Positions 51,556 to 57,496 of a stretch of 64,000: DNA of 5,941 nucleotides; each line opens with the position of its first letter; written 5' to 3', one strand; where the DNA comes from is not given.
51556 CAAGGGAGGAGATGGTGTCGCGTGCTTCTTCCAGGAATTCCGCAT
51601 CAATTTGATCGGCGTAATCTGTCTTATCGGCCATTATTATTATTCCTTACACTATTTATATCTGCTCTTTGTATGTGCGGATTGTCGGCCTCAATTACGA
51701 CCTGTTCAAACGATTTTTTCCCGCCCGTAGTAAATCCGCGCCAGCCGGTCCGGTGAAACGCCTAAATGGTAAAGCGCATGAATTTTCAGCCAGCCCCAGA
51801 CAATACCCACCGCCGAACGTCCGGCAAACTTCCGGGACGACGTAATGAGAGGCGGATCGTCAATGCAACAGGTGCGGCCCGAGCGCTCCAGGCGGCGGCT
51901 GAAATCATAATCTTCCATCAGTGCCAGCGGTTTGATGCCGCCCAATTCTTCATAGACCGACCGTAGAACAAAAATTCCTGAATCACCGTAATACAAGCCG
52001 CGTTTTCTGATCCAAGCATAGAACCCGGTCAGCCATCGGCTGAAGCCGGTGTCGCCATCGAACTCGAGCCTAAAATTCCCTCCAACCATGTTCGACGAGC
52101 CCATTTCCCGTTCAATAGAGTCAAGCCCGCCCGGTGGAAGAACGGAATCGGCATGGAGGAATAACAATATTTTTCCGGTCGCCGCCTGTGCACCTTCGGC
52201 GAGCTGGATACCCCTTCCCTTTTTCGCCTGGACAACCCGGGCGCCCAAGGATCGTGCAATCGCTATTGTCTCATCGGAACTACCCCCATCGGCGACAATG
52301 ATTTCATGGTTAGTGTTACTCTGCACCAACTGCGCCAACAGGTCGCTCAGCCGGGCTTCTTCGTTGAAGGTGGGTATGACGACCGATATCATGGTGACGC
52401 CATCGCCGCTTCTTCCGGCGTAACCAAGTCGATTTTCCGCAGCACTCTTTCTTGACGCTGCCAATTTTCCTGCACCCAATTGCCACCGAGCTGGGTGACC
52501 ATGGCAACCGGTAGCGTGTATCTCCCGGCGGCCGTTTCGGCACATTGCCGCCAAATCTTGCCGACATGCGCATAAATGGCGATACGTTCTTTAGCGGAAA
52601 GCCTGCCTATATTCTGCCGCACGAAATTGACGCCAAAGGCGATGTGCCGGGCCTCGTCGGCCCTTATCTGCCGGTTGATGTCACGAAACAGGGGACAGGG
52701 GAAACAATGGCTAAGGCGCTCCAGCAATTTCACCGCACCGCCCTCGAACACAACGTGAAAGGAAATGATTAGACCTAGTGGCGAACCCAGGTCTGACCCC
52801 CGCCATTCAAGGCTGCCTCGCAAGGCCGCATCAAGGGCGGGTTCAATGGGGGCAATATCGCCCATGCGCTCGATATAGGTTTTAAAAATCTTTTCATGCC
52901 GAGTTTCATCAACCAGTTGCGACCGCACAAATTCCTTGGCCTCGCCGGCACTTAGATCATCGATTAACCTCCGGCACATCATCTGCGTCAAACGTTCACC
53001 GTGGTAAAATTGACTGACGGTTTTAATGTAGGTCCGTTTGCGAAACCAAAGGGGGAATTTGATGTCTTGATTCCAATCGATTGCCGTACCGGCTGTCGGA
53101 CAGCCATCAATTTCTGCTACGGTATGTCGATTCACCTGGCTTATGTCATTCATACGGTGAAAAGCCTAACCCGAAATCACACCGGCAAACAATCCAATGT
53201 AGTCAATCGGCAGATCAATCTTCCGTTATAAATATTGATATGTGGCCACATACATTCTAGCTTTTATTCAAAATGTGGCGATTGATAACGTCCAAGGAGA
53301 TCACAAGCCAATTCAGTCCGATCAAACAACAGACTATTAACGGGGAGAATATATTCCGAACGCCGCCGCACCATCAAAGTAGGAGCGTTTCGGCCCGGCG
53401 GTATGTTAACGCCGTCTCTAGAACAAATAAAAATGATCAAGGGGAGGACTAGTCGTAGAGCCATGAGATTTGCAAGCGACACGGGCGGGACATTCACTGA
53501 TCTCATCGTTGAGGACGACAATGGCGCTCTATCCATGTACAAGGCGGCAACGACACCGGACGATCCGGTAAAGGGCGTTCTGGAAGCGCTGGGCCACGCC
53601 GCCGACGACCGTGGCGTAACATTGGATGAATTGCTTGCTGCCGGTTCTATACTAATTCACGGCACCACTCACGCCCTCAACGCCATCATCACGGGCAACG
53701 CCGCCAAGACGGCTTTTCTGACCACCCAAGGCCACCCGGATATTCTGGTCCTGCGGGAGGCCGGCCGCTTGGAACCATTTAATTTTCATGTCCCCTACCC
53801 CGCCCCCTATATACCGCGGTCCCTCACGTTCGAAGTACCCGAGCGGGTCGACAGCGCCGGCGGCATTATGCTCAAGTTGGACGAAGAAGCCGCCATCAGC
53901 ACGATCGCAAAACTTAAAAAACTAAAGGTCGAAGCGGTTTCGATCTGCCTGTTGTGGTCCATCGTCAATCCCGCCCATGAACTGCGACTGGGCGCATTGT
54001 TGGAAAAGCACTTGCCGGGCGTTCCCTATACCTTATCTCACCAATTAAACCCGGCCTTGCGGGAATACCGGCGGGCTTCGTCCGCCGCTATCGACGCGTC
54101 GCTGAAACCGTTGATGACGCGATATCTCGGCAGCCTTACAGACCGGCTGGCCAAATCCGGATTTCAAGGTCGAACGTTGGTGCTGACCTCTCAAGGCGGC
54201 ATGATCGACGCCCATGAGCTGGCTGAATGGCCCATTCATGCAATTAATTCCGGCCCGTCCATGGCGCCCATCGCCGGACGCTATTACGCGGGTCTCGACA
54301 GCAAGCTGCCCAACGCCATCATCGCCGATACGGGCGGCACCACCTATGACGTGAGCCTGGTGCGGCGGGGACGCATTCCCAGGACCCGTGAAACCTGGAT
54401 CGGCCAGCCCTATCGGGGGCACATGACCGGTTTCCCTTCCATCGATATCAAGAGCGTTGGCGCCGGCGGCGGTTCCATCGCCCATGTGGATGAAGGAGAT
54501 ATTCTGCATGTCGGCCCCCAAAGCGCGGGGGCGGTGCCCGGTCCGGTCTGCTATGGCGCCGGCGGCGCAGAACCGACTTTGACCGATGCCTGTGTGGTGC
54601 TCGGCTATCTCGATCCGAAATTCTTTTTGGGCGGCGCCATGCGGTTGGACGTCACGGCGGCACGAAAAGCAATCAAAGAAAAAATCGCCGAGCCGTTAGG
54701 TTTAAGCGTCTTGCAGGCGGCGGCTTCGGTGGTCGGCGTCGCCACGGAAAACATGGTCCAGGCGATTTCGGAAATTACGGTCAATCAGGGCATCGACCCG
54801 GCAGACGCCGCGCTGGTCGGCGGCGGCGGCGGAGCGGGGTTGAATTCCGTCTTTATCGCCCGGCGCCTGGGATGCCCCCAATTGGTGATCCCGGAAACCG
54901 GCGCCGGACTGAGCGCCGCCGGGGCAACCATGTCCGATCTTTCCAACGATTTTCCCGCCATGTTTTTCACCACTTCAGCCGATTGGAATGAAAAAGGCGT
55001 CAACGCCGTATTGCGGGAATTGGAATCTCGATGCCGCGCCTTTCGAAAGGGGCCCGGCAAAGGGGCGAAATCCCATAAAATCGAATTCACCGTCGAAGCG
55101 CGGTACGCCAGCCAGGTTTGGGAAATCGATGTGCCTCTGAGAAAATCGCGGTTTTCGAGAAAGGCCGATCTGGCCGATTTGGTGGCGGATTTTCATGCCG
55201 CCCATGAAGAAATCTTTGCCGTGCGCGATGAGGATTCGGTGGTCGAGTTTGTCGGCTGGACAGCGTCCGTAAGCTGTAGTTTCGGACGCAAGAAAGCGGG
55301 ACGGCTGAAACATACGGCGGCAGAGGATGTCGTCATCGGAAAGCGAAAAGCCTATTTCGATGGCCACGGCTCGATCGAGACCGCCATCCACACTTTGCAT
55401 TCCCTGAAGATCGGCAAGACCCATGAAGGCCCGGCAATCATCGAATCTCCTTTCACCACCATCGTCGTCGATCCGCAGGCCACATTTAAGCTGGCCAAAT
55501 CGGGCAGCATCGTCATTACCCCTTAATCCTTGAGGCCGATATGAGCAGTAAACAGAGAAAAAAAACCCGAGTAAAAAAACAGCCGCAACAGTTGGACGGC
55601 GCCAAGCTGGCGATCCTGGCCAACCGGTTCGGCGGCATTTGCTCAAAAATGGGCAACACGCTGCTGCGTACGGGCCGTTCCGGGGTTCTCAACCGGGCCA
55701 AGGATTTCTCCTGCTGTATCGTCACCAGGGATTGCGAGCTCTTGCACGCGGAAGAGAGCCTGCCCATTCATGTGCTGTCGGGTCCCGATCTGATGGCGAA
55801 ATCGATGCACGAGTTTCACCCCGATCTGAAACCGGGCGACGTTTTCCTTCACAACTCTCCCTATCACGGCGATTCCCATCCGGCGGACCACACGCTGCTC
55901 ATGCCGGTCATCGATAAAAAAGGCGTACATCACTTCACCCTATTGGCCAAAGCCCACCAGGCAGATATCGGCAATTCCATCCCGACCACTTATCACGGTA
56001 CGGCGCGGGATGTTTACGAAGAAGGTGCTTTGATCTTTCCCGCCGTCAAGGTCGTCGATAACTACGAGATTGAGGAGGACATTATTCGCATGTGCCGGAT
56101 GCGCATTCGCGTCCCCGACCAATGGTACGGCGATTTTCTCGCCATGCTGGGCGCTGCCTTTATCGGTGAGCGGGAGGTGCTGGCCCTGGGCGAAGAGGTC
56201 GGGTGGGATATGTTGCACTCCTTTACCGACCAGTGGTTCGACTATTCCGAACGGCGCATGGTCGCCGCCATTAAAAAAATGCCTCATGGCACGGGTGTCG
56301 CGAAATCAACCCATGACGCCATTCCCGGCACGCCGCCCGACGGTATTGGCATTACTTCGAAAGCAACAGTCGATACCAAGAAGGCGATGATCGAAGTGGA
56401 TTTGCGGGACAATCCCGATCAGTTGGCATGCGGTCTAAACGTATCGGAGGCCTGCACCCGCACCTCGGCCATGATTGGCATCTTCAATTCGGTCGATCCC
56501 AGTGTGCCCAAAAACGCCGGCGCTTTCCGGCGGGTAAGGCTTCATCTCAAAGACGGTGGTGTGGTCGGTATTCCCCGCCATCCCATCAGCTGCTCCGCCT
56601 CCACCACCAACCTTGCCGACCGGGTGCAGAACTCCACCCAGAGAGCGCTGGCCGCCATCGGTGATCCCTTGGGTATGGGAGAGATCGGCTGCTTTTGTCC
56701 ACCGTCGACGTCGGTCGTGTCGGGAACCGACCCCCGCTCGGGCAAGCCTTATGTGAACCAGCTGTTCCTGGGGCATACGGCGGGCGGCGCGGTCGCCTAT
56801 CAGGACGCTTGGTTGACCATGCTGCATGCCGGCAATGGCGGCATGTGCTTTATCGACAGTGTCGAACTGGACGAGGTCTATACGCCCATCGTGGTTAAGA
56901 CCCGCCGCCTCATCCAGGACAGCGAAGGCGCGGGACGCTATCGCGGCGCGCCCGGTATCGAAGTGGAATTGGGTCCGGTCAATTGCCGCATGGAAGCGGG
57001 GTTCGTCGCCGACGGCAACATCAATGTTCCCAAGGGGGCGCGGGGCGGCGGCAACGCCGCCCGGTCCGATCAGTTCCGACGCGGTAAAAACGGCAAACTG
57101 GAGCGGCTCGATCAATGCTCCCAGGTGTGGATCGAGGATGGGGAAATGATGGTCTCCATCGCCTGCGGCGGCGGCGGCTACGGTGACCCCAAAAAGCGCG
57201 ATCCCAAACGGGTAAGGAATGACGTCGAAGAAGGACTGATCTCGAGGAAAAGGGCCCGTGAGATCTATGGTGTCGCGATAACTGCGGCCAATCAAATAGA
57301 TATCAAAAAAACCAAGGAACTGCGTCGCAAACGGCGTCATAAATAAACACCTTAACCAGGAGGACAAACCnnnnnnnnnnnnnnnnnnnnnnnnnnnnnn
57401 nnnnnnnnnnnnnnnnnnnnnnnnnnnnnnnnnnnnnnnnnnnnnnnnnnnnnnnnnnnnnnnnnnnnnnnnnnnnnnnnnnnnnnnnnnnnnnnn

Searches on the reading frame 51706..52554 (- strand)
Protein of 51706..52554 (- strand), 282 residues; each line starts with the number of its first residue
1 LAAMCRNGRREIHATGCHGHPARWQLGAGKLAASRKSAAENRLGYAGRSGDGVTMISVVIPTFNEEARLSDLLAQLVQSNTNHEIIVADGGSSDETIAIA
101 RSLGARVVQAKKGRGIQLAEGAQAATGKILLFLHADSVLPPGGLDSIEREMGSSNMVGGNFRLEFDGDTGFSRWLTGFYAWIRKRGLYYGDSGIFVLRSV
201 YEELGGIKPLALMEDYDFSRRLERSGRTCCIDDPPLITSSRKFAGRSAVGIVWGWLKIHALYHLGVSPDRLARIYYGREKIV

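Call 34: search_protein_families(library=pfam, proteins=[window:51706-52554:-], max_evalue=0.001)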
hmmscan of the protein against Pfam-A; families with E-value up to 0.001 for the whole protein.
window:51706-52554:- (282 aa): 3 families
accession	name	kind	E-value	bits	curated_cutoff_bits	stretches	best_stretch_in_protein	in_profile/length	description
PF00535.33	Glycos_transf_2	-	3.7e-20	73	23.3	1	57-173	1-127/168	Glycosyl transferase family 2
PF13641.12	Glyco_tranf_2_3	-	1.4e-12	48.5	27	1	56-231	3-203/230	Glycosyltransferase like family 2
PF13632.12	Glyco_trans_2_3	-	5.9e-05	23.4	27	1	130-228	2-112/198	Glycosyl transferase family group 2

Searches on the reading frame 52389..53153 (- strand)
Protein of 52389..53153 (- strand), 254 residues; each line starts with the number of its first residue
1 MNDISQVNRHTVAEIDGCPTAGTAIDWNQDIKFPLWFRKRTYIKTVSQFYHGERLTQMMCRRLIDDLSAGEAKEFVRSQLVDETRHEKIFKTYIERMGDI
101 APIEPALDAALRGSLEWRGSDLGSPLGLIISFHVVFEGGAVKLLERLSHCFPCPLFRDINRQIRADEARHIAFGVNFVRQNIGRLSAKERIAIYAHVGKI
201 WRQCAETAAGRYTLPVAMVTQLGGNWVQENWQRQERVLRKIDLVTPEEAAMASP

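Call 34: search_protein_families(library=pfam, proteins=[window:52389-53153:-], max_evalue=0.001)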
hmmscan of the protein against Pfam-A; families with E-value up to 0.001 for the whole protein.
window:52389-53153:- (254 aa): 1 family
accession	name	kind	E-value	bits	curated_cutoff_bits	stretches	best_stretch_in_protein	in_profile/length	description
PF11583.14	AurF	-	2.7e-08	33.8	29.6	0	154-206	183-235/282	P-aminobenzoate N-oxygenase AurF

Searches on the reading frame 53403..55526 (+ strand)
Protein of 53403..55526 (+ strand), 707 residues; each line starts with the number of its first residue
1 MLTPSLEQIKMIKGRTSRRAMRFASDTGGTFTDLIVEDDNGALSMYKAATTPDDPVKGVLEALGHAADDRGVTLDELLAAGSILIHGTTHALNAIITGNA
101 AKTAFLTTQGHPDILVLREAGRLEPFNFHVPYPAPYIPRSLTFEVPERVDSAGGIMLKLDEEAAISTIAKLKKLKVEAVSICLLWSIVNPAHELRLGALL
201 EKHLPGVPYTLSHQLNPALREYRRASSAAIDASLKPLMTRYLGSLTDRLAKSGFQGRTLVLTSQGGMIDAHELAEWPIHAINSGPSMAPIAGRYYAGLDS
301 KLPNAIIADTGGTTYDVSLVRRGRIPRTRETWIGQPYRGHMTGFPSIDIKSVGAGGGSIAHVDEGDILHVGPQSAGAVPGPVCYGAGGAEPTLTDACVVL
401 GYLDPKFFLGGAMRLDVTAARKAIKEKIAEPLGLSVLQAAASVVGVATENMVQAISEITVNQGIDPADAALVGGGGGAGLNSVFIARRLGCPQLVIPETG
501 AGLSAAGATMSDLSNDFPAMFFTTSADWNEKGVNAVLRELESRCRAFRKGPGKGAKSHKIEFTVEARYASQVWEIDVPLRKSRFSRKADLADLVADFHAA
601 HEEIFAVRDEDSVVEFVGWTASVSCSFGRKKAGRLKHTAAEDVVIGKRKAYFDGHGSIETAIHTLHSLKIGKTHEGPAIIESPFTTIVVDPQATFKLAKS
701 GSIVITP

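Call 34: search_protein_families(library=pfam, proteins=[window:53403-55526:+], max_evalue=0.001)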
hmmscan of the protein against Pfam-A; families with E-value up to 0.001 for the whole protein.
window:53403-55526:+ (707 aa): 3 families
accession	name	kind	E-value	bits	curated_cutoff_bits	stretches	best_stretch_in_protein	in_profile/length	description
PF01968.24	Hydantoinase_A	-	1.6e-75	254.5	22.9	1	224-515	1-289/291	Hydantoinase/oxoprolinase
PF05378.19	Hydant_A_N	-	1.5e-39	136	25.2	1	22-203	1-175/176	Hydantoinase/oxoprolinase N-terminal region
PF19278.4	Hydant_A_C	-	1.6e-11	44.4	21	1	533-694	14-179/193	Hydantoinase/oxoprolinase C-terminal domain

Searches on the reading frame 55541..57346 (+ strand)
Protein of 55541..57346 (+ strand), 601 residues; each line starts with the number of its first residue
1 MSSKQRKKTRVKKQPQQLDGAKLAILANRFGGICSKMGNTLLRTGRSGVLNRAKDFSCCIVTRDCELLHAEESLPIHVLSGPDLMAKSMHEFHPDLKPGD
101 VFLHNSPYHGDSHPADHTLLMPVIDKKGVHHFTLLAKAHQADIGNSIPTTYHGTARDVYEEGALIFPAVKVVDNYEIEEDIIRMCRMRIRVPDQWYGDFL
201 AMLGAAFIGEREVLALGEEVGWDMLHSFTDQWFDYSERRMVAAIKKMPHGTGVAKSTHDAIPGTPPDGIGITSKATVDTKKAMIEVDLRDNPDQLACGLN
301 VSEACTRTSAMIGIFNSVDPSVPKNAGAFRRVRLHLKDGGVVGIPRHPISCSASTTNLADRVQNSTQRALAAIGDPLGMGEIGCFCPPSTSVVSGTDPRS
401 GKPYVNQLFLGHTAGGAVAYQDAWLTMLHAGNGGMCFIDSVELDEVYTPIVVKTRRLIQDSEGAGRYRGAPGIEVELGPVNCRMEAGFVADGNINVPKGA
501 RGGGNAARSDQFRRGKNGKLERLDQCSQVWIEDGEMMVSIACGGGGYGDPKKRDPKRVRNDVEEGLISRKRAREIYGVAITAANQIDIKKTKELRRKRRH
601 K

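Call 34: search_protein_families(library=pfam, proteins=[window:55541-57346:+], max_evalue=0.001)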
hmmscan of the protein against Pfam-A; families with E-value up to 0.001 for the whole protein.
window:55541-57346:+ (601 aa): 1 family
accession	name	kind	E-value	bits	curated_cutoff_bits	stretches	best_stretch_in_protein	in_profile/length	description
PF02538.19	Hydantoinase_B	-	4.7e-116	388.7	26.8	1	19-550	1-519/519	Hydantoinase B/oxoprolinase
